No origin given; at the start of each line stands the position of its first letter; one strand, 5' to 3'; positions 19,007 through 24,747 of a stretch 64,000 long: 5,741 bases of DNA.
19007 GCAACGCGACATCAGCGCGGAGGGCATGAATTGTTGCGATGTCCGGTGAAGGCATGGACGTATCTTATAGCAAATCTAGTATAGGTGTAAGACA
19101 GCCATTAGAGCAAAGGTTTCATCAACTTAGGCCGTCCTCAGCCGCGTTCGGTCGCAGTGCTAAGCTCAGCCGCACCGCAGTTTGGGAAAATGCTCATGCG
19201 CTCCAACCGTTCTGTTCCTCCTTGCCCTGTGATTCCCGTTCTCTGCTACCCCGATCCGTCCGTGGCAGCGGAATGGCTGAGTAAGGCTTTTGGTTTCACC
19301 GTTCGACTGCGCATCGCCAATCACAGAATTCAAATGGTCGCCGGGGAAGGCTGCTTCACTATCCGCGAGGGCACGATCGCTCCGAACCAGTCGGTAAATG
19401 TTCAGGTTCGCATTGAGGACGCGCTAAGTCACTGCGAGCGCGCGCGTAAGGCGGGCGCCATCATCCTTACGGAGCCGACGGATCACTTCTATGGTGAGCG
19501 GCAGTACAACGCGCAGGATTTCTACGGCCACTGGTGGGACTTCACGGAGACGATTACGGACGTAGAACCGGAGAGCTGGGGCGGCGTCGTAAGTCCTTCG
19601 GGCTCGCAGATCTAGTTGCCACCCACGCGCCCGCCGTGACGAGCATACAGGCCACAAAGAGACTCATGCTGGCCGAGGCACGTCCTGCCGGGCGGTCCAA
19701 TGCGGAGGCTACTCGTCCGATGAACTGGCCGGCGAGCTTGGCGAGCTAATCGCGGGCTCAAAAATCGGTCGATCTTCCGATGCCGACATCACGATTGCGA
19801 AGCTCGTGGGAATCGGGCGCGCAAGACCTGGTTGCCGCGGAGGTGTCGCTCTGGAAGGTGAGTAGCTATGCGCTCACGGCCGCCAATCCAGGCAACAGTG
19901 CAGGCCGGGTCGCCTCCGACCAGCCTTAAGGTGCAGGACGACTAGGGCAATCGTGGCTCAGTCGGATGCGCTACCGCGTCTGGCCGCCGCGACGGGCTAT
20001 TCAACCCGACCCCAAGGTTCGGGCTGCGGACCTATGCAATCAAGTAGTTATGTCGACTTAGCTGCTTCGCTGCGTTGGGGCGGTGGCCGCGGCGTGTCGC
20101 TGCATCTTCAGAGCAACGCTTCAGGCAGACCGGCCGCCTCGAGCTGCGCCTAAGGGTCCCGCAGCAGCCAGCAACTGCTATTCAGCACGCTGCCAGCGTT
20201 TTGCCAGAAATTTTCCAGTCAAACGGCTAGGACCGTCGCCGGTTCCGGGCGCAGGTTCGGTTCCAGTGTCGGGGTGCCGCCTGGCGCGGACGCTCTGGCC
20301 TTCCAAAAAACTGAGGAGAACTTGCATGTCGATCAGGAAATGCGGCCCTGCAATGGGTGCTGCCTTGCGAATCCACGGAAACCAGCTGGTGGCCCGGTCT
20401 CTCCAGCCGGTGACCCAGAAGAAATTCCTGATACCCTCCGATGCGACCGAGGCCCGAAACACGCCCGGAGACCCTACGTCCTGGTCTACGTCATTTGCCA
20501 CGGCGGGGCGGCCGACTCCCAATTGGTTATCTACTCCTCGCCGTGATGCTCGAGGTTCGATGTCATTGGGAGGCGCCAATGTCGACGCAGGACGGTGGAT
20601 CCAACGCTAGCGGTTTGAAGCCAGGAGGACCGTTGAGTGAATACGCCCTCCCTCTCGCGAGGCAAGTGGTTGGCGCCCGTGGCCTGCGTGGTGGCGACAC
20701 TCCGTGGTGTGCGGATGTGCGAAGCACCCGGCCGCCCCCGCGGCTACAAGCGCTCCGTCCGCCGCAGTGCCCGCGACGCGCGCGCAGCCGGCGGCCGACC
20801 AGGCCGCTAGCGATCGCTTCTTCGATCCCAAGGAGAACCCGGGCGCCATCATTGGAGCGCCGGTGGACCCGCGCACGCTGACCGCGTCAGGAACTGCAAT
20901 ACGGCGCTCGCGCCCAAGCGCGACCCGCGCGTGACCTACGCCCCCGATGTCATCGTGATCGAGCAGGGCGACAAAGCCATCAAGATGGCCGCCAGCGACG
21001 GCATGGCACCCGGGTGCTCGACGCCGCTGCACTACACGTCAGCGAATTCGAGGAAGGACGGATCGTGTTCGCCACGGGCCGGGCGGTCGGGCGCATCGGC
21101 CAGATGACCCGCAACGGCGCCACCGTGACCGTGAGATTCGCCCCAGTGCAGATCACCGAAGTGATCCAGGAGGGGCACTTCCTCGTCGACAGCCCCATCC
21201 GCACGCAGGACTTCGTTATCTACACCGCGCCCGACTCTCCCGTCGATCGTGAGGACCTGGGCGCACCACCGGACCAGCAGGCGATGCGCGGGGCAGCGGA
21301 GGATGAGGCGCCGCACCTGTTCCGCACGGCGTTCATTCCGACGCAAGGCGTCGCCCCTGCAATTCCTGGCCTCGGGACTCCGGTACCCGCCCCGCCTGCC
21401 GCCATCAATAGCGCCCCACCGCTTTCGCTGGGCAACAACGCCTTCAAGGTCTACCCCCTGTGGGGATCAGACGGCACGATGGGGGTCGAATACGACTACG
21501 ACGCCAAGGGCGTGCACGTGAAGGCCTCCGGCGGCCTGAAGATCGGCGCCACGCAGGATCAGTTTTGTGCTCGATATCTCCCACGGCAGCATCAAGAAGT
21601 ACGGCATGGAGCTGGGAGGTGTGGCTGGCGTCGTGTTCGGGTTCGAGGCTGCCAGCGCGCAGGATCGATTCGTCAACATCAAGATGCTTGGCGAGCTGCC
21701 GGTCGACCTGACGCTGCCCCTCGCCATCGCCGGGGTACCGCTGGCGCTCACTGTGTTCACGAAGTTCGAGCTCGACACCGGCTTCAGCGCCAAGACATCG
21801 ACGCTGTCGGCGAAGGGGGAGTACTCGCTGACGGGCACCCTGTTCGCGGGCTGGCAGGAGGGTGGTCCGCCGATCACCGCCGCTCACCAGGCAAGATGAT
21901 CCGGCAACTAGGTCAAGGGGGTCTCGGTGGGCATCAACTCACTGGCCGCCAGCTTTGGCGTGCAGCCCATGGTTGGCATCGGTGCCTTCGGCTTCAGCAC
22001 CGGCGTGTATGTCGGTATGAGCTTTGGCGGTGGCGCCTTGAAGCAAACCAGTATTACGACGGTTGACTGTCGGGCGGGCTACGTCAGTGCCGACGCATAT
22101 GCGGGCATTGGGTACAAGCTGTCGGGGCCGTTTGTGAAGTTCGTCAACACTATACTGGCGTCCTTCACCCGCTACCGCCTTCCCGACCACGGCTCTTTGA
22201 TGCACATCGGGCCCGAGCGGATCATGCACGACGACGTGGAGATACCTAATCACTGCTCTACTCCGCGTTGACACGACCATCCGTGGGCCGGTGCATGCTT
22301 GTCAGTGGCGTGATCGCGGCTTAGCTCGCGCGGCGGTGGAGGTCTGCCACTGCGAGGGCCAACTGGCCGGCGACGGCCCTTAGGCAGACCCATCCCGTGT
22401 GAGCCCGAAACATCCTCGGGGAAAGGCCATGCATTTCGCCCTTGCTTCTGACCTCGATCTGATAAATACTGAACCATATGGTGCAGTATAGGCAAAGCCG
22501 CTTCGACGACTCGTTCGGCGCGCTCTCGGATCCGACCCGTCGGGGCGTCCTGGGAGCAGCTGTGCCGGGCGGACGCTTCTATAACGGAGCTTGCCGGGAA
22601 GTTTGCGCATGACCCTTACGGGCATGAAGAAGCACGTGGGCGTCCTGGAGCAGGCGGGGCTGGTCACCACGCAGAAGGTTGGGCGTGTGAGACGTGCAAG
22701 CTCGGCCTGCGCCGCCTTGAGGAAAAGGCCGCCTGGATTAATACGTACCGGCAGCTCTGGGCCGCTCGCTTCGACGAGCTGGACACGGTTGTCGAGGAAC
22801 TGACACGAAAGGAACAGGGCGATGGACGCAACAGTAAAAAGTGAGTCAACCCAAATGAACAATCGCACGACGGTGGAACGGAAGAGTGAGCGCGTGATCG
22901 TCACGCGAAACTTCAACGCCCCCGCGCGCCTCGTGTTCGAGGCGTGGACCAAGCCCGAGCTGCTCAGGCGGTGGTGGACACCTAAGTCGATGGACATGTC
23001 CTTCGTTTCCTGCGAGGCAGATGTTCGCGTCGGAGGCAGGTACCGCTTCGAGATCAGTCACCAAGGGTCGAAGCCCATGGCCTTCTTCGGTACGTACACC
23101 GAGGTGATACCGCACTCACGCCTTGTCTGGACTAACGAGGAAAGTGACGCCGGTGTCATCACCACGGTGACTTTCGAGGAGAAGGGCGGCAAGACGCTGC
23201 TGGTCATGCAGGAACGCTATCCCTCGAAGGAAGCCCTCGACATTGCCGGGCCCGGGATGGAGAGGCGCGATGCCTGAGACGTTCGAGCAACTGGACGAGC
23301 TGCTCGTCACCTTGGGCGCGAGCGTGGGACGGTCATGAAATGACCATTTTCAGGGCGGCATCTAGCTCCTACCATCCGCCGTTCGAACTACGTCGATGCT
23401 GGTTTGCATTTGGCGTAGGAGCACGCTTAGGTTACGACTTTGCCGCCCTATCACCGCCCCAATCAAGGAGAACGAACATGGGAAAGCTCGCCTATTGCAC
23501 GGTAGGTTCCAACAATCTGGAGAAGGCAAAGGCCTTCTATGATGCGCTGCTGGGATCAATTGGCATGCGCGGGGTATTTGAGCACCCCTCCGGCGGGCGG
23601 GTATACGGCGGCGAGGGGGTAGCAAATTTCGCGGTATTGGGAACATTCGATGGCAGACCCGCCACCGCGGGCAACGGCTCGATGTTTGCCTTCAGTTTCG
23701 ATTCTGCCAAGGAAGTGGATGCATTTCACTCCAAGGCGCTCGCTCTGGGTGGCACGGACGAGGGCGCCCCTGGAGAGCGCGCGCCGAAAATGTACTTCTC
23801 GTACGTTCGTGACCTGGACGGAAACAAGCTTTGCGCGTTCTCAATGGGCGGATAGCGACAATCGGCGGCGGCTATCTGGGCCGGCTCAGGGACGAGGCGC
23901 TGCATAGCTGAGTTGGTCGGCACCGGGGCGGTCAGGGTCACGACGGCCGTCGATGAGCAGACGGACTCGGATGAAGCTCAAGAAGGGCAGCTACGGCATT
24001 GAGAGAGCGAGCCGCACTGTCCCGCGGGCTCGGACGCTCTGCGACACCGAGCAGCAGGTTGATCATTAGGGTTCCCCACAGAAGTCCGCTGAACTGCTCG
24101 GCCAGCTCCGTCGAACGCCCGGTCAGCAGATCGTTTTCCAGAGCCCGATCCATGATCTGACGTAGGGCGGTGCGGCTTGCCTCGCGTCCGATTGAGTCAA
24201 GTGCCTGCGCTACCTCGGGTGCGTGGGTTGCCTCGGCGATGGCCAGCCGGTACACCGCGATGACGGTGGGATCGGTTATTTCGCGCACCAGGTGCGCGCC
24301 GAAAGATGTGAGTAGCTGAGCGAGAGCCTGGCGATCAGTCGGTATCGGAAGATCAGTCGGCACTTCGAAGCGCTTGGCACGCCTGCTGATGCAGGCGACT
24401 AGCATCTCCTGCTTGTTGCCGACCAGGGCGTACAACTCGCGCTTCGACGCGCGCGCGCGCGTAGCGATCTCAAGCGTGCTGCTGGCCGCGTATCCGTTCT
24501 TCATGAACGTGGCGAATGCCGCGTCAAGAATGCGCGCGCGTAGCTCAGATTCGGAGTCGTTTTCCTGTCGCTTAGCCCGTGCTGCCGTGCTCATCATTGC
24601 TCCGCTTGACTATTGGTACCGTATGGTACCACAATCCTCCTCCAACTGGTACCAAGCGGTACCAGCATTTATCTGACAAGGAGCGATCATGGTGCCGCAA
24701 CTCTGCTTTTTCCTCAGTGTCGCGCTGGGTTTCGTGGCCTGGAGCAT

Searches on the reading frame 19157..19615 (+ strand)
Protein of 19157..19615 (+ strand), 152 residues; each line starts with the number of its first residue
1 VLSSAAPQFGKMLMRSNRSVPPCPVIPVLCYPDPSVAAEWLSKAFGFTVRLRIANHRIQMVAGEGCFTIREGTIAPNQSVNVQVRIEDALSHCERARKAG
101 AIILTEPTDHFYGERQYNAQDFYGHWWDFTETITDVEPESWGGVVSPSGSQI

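Call 8: search_protein_families(library=pfam, max_evalue=0.01, proteins=[window:19157-19615:+])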
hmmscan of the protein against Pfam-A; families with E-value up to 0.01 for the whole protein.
window:19157-19615:+ (152 aa): 1 family
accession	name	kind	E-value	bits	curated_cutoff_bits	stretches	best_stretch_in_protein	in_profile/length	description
PF00903.31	Glyoxalase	-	2e-07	31.8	20.6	1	29-129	7-121/121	Glyoxalase/Bleomycin resistance protein/Dioxygenase superfamily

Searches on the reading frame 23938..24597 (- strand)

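Call 60: search_protein_families(library=pfam, max_evalue=0.0001, proteins=[window:23938-24597:-])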
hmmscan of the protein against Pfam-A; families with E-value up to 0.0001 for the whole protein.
window:23938-24597:- (219 aa): 3 families
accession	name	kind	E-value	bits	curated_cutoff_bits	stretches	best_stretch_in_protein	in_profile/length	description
PF14246.11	TetR_C_7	-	9.2e-16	58.3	22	1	95-206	2-114/119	AefR-like transcriptional repressor, C-terminal domain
PF00440.29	TetR_N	-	5.1e-09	36.2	24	1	23-69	1-47/47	Bacterial regulatory proteins, tetR family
PF16859.10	TetR_C_11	-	1.8e-06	28.7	32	1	91-179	6-96/113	Tetracyclin repressor-like, C-terminal domain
